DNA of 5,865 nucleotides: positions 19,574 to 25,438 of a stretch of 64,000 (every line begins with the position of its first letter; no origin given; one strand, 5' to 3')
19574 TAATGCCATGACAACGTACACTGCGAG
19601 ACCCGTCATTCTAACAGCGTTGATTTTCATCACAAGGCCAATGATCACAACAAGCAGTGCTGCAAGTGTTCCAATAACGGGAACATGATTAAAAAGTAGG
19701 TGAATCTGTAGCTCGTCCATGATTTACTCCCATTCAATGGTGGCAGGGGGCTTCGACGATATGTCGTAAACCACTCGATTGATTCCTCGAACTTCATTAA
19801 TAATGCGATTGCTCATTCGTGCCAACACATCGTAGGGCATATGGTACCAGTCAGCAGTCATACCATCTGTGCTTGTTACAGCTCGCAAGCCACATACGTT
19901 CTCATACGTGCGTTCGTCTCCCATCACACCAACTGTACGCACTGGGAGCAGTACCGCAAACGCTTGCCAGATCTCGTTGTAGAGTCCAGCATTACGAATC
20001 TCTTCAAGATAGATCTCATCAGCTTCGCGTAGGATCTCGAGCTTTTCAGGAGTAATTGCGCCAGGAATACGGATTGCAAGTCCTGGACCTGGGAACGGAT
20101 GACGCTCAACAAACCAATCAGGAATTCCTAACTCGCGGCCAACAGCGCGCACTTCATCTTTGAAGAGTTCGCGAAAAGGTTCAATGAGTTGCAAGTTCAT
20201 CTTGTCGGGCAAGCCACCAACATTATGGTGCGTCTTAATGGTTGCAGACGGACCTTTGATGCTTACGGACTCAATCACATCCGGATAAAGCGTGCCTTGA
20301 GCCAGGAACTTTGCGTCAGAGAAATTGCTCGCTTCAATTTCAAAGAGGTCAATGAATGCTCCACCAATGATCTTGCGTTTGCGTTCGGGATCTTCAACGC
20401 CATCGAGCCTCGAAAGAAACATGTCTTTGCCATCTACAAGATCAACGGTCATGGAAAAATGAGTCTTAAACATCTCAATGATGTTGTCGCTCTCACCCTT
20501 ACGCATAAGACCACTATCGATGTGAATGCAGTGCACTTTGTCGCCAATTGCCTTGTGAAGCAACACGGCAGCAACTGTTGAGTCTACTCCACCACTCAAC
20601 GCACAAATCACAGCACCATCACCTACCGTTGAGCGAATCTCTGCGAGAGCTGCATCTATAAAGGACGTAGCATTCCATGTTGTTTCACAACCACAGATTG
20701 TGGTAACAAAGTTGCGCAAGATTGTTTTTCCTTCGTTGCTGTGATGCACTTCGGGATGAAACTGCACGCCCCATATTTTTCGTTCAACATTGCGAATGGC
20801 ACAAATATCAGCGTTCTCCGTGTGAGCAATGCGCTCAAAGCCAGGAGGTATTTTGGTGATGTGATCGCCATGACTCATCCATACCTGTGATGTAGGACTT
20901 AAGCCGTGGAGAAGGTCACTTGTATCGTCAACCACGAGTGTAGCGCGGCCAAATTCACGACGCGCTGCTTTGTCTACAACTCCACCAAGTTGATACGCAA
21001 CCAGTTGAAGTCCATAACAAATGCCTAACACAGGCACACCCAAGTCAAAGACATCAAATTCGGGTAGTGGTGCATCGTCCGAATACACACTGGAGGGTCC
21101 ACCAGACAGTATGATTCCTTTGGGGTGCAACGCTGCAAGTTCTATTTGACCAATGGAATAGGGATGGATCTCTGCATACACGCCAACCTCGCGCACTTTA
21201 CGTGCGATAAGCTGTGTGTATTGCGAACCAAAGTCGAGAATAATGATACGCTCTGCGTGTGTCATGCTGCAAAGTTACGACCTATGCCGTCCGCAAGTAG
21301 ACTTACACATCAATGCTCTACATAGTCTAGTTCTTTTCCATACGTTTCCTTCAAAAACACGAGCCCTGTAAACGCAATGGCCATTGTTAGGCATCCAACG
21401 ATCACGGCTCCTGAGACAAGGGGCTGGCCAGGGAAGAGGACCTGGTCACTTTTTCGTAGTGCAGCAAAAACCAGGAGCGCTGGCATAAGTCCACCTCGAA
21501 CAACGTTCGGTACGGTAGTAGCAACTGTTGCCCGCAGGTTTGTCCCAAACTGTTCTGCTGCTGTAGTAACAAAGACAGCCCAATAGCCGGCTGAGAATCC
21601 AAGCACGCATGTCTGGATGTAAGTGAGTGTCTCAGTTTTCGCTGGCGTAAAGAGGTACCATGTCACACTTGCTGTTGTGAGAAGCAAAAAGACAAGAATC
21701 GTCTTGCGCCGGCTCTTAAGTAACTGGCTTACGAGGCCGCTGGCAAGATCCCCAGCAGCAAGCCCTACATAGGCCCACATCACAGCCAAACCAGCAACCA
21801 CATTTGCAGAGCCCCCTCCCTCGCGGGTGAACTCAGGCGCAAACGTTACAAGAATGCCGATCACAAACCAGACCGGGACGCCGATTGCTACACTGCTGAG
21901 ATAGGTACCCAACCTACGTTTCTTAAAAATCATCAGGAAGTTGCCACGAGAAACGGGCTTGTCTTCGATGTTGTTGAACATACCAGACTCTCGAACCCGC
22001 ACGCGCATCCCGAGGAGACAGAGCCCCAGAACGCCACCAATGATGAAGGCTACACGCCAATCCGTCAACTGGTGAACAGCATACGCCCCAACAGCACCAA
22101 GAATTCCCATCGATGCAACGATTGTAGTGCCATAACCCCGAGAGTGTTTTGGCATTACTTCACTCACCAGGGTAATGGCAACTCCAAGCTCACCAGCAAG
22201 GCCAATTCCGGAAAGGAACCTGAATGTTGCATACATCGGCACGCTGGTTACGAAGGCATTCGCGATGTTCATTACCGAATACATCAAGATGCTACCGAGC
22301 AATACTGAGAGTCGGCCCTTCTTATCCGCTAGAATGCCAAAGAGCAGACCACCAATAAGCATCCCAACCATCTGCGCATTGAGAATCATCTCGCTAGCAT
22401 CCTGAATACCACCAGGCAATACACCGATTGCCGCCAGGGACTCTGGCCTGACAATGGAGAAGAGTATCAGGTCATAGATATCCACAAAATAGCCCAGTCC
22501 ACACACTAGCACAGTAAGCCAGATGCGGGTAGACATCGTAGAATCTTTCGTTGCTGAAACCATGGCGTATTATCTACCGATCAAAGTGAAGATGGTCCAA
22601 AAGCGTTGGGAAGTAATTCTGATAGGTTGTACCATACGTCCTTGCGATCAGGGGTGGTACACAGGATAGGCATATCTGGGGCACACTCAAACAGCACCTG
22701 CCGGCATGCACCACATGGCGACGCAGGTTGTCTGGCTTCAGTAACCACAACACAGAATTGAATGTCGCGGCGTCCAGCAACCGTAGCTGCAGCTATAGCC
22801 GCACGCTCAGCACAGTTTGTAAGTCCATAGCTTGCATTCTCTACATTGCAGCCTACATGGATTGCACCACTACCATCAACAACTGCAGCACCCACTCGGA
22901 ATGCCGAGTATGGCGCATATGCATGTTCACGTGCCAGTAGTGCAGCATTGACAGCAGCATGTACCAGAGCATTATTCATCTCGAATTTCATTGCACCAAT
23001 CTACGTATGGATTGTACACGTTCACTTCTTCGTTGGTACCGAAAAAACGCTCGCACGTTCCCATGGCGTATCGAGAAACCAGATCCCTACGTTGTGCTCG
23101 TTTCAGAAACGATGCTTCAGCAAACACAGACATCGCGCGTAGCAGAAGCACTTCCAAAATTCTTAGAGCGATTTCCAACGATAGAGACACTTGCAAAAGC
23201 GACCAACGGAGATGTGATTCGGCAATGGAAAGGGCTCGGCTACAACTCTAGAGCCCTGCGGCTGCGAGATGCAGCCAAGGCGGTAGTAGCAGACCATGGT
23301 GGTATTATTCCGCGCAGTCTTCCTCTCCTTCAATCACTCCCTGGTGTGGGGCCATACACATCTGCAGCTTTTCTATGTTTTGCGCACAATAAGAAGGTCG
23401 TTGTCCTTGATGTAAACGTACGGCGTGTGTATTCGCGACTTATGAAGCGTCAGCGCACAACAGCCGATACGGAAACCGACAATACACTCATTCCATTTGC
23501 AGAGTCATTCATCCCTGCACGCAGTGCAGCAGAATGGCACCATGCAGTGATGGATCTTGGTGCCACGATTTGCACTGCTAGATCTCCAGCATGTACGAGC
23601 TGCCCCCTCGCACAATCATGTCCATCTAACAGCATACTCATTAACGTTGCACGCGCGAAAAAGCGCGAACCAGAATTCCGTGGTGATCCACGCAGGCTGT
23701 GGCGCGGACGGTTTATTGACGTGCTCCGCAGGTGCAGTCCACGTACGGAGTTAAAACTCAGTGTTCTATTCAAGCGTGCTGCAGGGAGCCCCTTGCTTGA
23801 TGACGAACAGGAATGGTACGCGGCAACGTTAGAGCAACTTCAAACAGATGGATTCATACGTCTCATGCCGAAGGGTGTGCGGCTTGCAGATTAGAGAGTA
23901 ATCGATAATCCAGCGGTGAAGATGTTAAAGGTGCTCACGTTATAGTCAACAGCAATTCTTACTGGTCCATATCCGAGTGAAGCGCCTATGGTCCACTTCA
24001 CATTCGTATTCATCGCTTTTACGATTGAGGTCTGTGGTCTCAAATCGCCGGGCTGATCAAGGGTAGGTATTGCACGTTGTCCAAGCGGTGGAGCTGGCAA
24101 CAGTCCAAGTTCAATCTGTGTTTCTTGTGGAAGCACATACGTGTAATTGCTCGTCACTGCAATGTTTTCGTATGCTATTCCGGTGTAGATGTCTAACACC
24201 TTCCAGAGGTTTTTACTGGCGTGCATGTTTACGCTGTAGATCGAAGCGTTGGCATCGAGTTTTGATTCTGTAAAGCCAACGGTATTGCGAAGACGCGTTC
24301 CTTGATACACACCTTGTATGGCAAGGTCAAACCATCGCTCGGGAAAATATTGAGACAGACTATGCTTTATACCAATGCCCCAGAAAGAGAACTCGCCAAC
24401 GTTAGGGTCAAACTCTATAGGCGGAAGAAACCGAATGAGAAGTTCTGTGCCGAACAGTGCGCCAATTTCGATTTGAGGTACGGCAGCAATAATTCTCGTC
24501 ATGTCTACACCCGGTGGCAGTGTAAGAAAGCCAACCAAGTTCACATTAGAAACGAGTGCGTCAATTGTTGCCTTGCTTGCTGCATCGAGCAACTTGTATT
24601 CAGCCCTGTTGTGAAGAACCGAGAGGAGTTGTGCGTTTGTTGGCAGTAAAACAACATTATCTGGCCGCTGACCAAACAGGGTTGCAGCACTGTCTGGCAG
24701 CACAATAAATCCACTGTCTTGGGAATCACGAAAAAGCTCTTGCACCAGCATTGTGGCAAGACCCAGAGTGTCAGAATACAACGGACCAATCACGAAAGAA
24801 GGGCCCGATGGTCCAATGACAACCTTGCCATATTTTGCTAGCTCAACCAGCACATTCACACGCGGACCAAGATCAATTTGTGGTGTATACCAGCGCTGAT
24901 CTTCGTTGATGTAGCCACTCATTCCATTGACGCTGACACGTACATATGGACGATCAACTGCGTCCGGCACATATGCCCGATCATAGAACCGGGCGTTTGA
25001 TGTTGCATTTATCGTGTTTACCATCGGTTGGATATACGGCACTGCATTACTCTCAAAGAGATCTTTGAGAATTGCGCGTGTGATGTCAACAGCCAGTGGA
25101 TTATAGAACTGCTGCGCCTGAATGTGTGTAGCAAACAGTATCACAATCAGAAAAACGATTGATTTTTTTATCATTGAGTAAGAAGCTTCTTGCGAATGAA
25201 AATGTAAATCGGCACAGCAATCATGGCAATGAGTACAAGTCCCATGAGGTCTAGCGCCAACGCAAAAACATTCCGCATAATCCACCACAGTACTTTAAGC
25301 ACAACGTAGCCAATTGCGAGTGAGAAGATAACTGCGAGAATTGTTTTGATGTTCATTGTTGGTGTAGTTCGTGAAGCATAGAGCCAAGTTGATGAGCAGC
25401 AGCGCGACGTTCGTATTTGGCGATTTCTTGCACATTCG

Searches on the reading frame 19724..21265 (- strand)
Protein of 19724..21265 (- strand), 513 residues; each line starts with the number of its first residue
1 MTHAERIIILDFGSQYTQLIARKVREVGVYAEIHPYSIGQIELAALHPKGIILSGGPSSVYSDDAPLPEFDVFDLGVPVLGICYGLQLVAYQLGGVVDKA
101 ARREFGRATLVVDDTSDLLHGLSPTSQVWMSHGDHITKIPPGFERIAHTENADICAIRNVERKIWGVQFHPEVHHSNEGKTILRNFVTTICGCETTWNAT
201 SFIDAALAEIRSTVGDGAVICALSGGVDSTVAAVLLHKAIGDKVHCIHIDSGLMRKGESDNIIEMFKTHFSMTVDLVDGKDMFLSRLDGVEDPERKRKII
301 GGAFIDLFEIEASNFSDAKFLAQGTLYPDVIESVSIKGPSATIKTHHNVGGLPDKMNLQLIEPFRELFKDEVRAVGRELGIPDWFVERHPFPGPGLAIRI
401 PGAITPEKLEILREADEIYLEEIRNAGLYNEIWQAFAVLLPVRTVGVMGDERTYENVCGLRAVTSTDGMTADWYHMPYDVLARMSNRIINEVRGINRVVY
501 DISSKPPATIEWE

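Call 50: search_protein_families(library=pfam, proteins=[window:19724-21265:-], max_evalue=0.00001)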
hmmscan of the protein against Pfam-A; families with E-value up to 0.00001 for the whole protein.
window:19724-21265:- (513 aa): 4 families
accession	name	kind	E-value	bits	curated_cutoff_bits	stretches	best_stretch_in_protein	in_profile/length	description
PF00958.27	GMP_synt_C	-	3.8e-47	158.7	27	1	421-512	1-92/92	GMP synthase C terminal domain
PF00117.34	GATase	-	3.3e-45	154.5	22.8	1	9-188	2-188/190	Glutamine amidotransferase class-I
PF07722.19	Peptidase_C26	-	1.4e-09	38.5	20.5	1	74-172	103-219/219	Peptidase C26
PF02540.23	NAD_synthase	-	1.6e-07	31.1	21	0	214-280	16-82/242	NAD synthase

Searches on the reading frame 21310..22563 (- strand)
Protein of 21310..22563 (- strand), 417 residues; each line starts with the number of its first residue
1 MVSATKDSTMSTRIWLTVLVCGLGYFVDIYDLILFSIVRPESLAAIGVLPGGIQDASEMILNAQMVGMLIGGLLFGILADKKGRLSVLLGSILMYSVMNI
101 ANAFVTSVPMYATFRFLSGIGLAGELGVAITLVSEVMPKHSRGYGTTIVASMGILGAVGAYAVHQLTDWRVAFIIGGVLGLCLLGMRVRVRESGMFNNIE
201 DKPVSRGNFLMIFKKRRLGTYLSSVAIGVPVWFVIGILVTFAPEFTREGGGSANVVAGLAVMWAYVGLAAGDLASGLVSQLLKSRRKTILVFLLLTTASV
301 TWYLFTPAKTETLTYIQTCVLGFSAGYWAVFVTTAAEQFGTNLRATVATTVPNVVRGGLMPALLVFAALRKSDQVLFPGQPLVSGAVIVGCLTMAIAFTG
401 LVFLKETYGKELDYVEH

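Call 50: search_protein_families(library=pfam, proteins=[window:21310-22563:-], max_evalue=0.00001)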
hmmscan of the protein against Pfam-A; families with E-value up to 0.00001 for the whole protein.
window:21310-22563:- (417 aa): 2 families
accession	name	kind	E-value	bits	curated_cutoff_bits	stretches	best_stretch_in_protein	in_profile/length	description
PF07690.21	MFS_1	-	3.4e-26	92.4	33.4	1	57-348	34-332/347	Major Facilitator Superfamily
PF00083.30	Sugar_tr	-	9.2e-18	64.8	22.3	1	58-196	49-197/452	Sugar (and other) transporter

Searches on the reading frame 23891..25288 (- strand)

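Call 14: search_protein_families(library=pfam, proteins=[window:23891-25288:-], max_evalue=0.001)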
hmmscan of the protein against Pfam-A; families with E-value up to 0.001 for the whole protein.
window:23891-25288:- (465 aa): 1 family
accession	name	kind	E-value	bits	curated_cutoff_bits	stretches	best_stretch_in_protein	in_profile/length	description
PF20230.4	DUF6588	-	5.6e-34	118.1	27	1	41-464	2-318/319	Family of unknown function (DUF6588)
